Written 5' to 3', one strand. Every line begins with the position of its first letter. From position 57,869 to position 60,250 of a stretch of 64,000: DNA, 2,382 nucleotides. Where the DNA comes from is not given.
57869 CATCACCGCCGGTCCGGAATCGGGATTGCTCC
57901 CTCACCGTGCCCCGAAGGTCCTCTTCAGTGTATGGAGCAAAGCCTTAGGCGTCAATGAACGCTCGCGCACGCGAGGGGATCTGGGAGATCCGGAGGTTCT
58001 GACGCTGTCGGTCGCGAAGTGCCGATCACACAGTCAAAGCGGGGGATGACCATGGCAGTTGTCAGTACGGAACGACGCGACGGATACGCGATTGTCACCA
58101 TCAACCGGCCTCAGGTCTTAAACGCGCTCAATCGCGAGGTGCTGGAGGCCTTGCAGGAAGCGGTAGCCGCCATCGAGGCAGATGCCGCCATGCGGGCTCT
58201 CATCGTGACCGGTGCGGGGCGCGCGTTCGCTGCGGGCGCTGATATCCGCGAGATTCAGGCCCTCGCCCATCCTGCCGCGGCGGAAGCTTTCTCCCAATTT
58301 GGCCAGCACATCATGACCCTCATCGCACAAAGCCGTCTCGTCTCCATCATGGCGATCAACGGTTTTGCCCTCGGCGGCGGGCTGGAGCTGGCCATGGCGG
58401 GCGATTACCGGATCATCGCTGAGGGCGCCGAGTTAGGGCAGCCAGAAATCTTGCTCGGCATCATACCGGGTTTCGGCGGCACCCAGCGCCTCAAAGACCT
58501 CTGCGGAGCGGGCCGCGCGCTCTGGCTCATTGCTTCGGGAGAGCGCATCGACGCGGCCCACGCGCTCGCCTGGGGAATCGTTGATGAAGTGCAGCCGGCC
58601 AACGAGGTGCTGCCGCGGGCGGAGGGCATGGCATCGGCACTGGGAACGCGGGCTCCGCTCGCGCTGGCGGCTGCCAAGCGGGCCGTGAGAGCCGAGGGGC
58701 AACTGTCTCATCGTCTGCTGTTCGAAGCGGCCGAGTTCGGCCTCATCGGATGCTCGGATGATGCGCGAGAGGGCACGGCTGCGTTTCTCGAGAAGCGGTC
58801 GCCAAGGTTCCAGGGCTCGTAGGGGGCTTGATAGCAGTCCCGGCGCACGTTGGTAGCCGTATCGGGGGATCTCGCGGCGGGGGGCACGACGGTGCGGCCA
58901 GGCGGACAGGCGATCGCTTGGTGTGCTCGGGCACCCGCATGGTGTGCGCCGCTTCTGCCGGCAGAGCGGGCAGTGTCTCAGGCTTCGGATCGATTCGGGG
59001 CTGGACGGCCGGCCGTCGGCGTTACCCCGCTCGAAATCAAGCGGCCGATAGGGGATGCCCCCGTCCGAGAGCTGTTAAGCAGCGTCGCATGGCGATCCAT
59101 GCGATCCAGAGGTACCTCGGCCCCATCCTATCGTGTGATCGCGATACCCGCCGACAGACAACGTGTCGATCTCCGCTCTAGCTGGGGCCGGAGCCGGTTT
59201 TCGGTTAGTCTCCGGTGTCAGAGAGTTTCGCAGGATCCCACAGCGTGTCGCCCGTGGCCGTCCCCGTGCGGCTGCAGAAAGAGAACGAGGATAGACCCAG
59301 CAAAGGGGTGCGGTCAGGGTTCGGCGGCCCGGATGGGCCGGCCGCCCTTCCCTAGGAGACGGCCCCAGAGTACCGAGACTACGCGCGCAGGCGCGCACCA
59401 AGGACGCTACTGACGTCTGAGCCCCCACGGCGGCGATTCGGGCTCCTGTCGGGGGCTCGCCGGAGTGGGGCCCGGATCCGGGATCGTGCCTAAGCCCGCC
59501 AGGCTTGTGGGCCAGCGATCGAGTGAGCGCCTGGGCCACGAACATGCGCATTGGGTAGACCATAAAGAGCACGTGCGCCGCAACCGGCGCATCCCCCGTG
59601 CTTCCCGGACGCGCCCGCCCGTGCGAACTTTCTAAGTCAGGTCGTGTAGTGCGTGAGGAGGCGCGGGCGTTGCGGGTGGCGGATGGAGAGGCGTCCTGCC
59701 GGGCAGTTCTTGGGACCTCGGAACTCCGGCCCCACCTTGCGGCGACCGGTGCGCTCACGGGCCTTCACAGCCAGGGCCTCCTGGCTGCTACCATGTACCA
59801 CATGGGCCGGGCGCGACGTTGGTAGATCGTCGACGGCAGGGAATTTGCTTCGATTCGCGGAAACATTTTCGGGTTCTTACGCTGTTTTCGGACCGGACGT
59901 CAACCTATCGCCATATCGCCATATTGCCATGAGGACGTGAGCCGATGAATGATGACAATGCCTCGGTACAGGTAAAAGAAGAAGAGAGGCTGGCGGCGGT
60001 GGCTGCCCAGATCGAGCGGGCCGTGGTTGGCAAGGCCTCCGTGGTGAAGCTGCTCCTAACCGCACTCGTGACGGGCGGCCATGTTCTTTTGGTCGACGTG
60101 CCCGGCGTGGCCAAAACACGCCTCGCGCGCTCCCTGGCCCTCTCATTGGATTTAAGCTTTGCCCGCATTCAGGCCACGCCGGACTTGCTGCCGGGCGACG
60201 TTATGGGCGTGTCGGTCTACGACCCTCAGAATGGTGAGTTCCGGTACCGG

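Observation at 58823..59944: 1.1-kb gene-free, hairpin-dense region upstream of the MoxR operon: candidate large structured RNA or fully decayed element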

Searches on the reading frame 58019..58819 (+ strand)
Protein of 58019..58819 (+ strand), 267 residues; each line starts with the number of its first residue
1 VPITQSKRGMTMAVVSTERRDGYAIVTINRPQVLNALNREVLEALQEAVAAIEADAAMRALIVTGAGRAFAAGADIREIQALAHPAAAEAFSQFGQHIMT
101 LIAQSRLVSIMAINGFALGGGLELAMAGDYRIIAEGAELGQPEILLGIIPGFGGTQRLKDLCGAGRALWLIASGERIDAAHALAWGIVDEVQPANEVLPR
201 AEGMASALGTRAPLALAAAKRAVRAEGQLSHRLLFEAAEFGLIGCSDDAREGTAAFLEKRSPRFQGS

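Call 60: find_related_loci(query=window:58019-58819:+, collection=metagenome_contigs, flank=3500)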
Query window:58019-58819:+ (267 aa) in metagenome_contigs; peptide patterns used: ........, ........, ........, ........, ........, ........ (x = any residue, [..] = any of these).
600 stretches matched a pattern (row limit reached: there are more); 212 encode a relative of the query (tblastn E <= 1e-3); the best 80 are kept; 80 distinct loci.
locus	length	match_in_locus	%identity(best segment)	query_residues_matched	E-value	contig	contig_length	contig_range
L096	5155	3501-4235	46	24-267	7e-61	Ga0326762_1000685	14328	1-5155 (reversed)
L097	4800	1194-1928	46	24-267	1e-60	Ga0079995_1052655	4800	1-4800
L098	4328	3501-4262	45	14-265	6e-60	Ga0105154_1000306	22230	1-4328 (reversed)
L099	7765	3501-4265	45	14-266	2e-59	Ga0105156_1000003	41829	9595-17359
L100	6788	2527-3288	44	14-265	7e-59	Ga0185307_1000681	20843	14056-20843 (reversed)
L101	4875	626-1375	51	20-266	1e-58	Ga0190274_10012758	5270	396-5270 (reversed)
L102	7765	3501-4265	44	14-266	2e-58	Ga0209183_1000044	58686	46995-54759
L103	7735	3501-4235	46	24-267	1e-60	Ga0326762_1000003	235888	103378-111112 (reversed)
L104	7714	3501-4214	45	24-260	5e-56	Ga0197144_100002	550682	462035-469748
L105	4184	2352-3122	49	12-266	3e-53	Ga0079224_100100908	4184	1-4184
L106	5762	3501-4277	40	15-266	2e-53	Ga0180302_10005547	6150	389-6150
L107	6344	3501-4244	42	22-266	6e-52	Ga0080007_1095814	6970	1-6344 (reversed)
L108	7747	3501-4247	44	22-267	6e-52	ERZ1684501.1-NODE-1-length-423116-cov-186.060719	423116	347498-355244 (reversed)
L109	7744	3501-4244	44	22-266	7e-52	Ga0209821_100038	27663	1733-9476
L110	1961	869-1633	40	15-267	7e-53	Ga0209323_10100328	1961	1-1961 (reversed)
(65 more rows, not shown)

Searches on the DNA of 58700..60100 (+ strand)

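Call 4: search_rna_families(source=window, start=58700, end=60100, threshold=evalue, max_evalue=10)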
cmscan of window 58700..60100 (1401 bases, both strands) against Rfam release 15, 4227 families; matches with E-value up to 10: 6.
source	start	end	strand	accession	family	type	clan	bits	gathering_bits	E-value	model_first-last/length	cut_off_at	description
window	59313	59355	+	RF00945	mir-1226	Gene; miRNA;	-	19.7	95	1.3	1-75/75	no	mir-1226 microRNA precursor family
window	59755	59789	+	RF01519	CC0196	Gene; sRNA;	-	16.3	35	1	20-58/58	no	Caulobacter sRNA CC0196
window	58991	59034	-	RF03869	mir-2834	Gene; miRNA;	-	16.1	87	4.7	1-63/63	no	mir-2834 microRNA precursor family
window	59925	59969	+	RF01144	sR17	Gene; snRNA; snoRNA; CD-box;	-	12.8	36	5.7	1-55/55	no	Small nucleolar RNA sR17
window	59925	59972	+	RF01145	sR14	Gene; snRNA; snoRNA; CD-box;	-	12.6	38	2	1-54/54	no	Small nucleolar RNA sR14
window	59621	59695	+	RF01953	SOX2OT_exon3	Gene; lncRNA;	-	9.7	70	3.8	1-276/276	no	SOX2 overlapping transcript exon 3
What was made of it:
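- On Known structured RNA families (Rfam 15: OLE, ROOL, GOLLD, HEARO, raiA, RNase P, tmRNA, SRP, cobalamin, group II intron and others): At E≤10 there are only chance-level hits of 9.7-19.7 bits to unrelated models such as eukaryotic microRNAs, a lncRNA exon and archaeal snoRNAs (call 4).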

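Call 27: search_dna_similar(query=window:58823-59944:+, collection=plasmids, mode=distant, max_evalue=0.01)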
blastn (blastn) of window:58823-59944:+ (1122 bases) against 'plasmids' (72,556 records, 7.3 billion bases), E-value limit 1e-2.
No match.

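Call 28: search_dna_similar(query=window:58823-59944:+, collection=phages, mode=distant, max_evalue=0.01)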
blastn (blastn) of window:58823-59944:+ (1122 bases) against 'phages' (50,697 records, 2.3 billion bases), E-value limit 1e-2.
No match.

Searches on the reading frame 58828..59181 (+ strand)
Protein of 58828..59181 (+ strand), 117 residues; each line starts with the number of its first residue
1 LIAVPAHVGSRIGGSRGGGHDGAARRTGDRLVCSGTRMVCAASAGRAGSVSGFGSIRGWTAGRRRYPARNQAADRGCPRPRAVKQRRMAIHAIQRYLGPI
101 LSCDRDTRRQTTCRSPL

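Call 7: search_protein_families(library=pfam, proteins=[window:58828-59181:+], max_evalue=10)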
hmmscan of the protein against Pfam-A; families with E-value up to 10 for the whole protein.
window:58828-59181:+ (117 aa): 0 families

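Call 52: search_protein_families(library=ncbifam, proteins=[window:58828-59181:+], max_evalue=1)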
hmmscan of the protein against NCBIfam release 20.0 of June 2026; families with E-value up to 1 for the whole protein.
window:58828-59181:+ (117 aa): 0 families

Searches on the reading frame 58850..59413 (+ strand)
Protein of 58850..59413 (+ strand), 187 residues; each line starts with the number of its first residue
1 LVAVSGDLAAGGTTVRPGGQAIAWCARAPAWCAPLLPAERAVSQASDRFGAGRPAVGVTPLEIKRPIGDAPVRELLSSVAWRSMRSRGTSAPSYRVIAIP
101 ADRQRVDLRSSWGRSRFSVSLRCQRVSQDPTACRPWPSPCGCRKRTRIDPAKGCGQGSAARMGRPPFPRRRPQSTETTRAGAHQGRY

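Call 7: search_protein_families(library=pfam, proteins=[window:58850-59413:+], max_evalue=10)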
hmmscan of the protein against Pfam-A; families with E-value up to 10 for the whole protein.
window:58850-59413:+ (187 aa): 0 families

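Call 45: find_homologous_proteins(query=window:58850-59410:+, max_evalue=10)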
Query window:58850-59410:+ (187 aa): 1 proteins with E <= 10 among 496 candidates.
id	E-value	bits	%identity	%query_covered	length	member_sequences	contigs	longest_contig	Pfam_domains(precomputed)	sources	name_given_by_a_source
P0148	2.3e-108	379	98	95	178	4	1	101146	-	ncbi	-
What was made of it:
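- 59264..59624 (.): Unassigned core containing the hairpin cluster (59320-59605). It should hold SGNH residues ~76-134 (~180 nt) but is ~360 nt long, so it has ~180 nt of extra, orphan sequence. The plus-strand ORF 58850-59413 matches only its own species (call 45).
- Tried and rejected: It matches only its own species among 5.8 billion proteins (call 45).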

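Call 52: search_protein_families(library=ncbifam, proteins=[window:58850-59413:+], max_evalue=1)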
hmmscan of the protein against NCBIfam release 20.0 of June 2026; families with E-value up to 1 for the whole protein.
window:58850-59413:+ (187 aa): 0 families
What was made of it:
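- It has only a self-hit among 5.8 billion proteins (call 45) and no Pfam or NCBIfam match (calls 7, 52).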

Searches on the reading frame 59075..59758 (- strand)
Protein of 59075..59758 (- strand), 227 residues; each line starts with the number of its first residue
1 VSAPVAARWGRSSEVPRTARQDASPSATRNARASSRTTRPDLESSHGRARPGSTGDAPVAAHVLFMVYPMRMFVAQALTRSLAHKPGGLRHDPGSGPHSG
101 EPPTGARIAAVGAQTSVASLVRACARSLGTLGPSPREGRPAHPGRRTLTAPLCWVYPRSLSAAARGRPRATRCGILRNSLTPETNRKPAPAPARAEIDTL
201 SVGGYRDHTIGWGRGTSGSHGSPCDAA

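Call 7: search_protein_families(library=pfam, proteins=[window:59075-59758:-], max_evalue=10)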
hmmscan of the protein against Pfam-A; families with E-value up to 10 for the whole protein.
window:59075-59758:- (227 aa): 0 families

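Call 50: search_protein_representatives(protein=window:59078-59758:-)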
Query: 227 residues. Proteins with E-value up to 0.001 (for the whole library): 0; up to 1e-10: 0; up to 1e-30: 0. The best 0 are listed.
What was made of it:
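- On Insertion sequence / MITE / TnpB-IscB element remnant: The two longest ORFs have no homologs in billion-scale protein searches (calls 45, 50).
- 59264..59624 (.): The minus-strand ORF 59075-59758 has no homolog among 1.84 billion representative proteins (call 50).
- Tried and rejected: It has 0 hits among 1.84 billion representatives (call 50).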

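Call 52: search_protein_families(library=ncbifam, proteins=[window:59075-59758:-], max_evalue=1)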
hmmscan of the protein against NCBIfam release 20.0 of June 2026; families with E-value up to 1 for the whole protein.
window:59075-59758:- (227 aa): 0 families

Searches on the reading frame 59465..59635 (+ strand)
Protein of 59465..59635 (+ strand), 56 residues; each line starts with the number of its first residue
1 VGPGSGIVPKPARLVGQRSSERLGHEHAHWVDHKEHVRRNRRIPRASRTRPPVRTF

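Call 7: search_protein_families(library=pfam, proteins=[window:59465-59635:+], max_evalue=10)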
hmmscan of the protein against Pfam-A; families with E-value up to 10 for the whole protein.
window:59465-59635:+ (56 aa): 0 families

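Call 52: search_protein_families(library=ncbifam, proteins=[window:59465-59635:+], max_evalue=1)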
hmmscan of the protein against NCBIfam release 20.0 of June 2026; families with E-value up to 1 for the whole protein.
window:59465-59635:+ (56 aa): 1 family
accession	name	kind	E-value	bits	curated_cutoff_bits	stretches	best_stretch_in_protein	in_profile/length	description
NF003574.0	PRK05248.1-1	equivalog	0.2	11.9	197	1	17-41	53-77/120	protein YacL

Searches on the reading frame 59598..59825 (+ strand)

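Call 7: search_protein_families(library=pfam, proteins=[window:59598-59825:+], max_evalue=10)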
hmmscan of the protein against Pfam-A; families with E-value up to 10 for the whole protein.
window:59598-59825:+ (75 aa): 0 families

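Call 52: search_protein_families(library=ncbifam, proteins=[window:59598-59825:+], max_evalue=1)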
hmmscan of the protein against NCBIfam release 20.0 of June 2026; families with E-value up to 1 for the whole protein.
window:59598-59825:+ (75 aa): 1 family
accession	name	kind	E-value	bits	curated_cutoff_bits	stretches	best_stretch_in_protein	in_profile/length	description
NF002600.0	PRK02256.1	equivalog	0.26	9.8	529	1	11-50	141-180/463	aminopeptidase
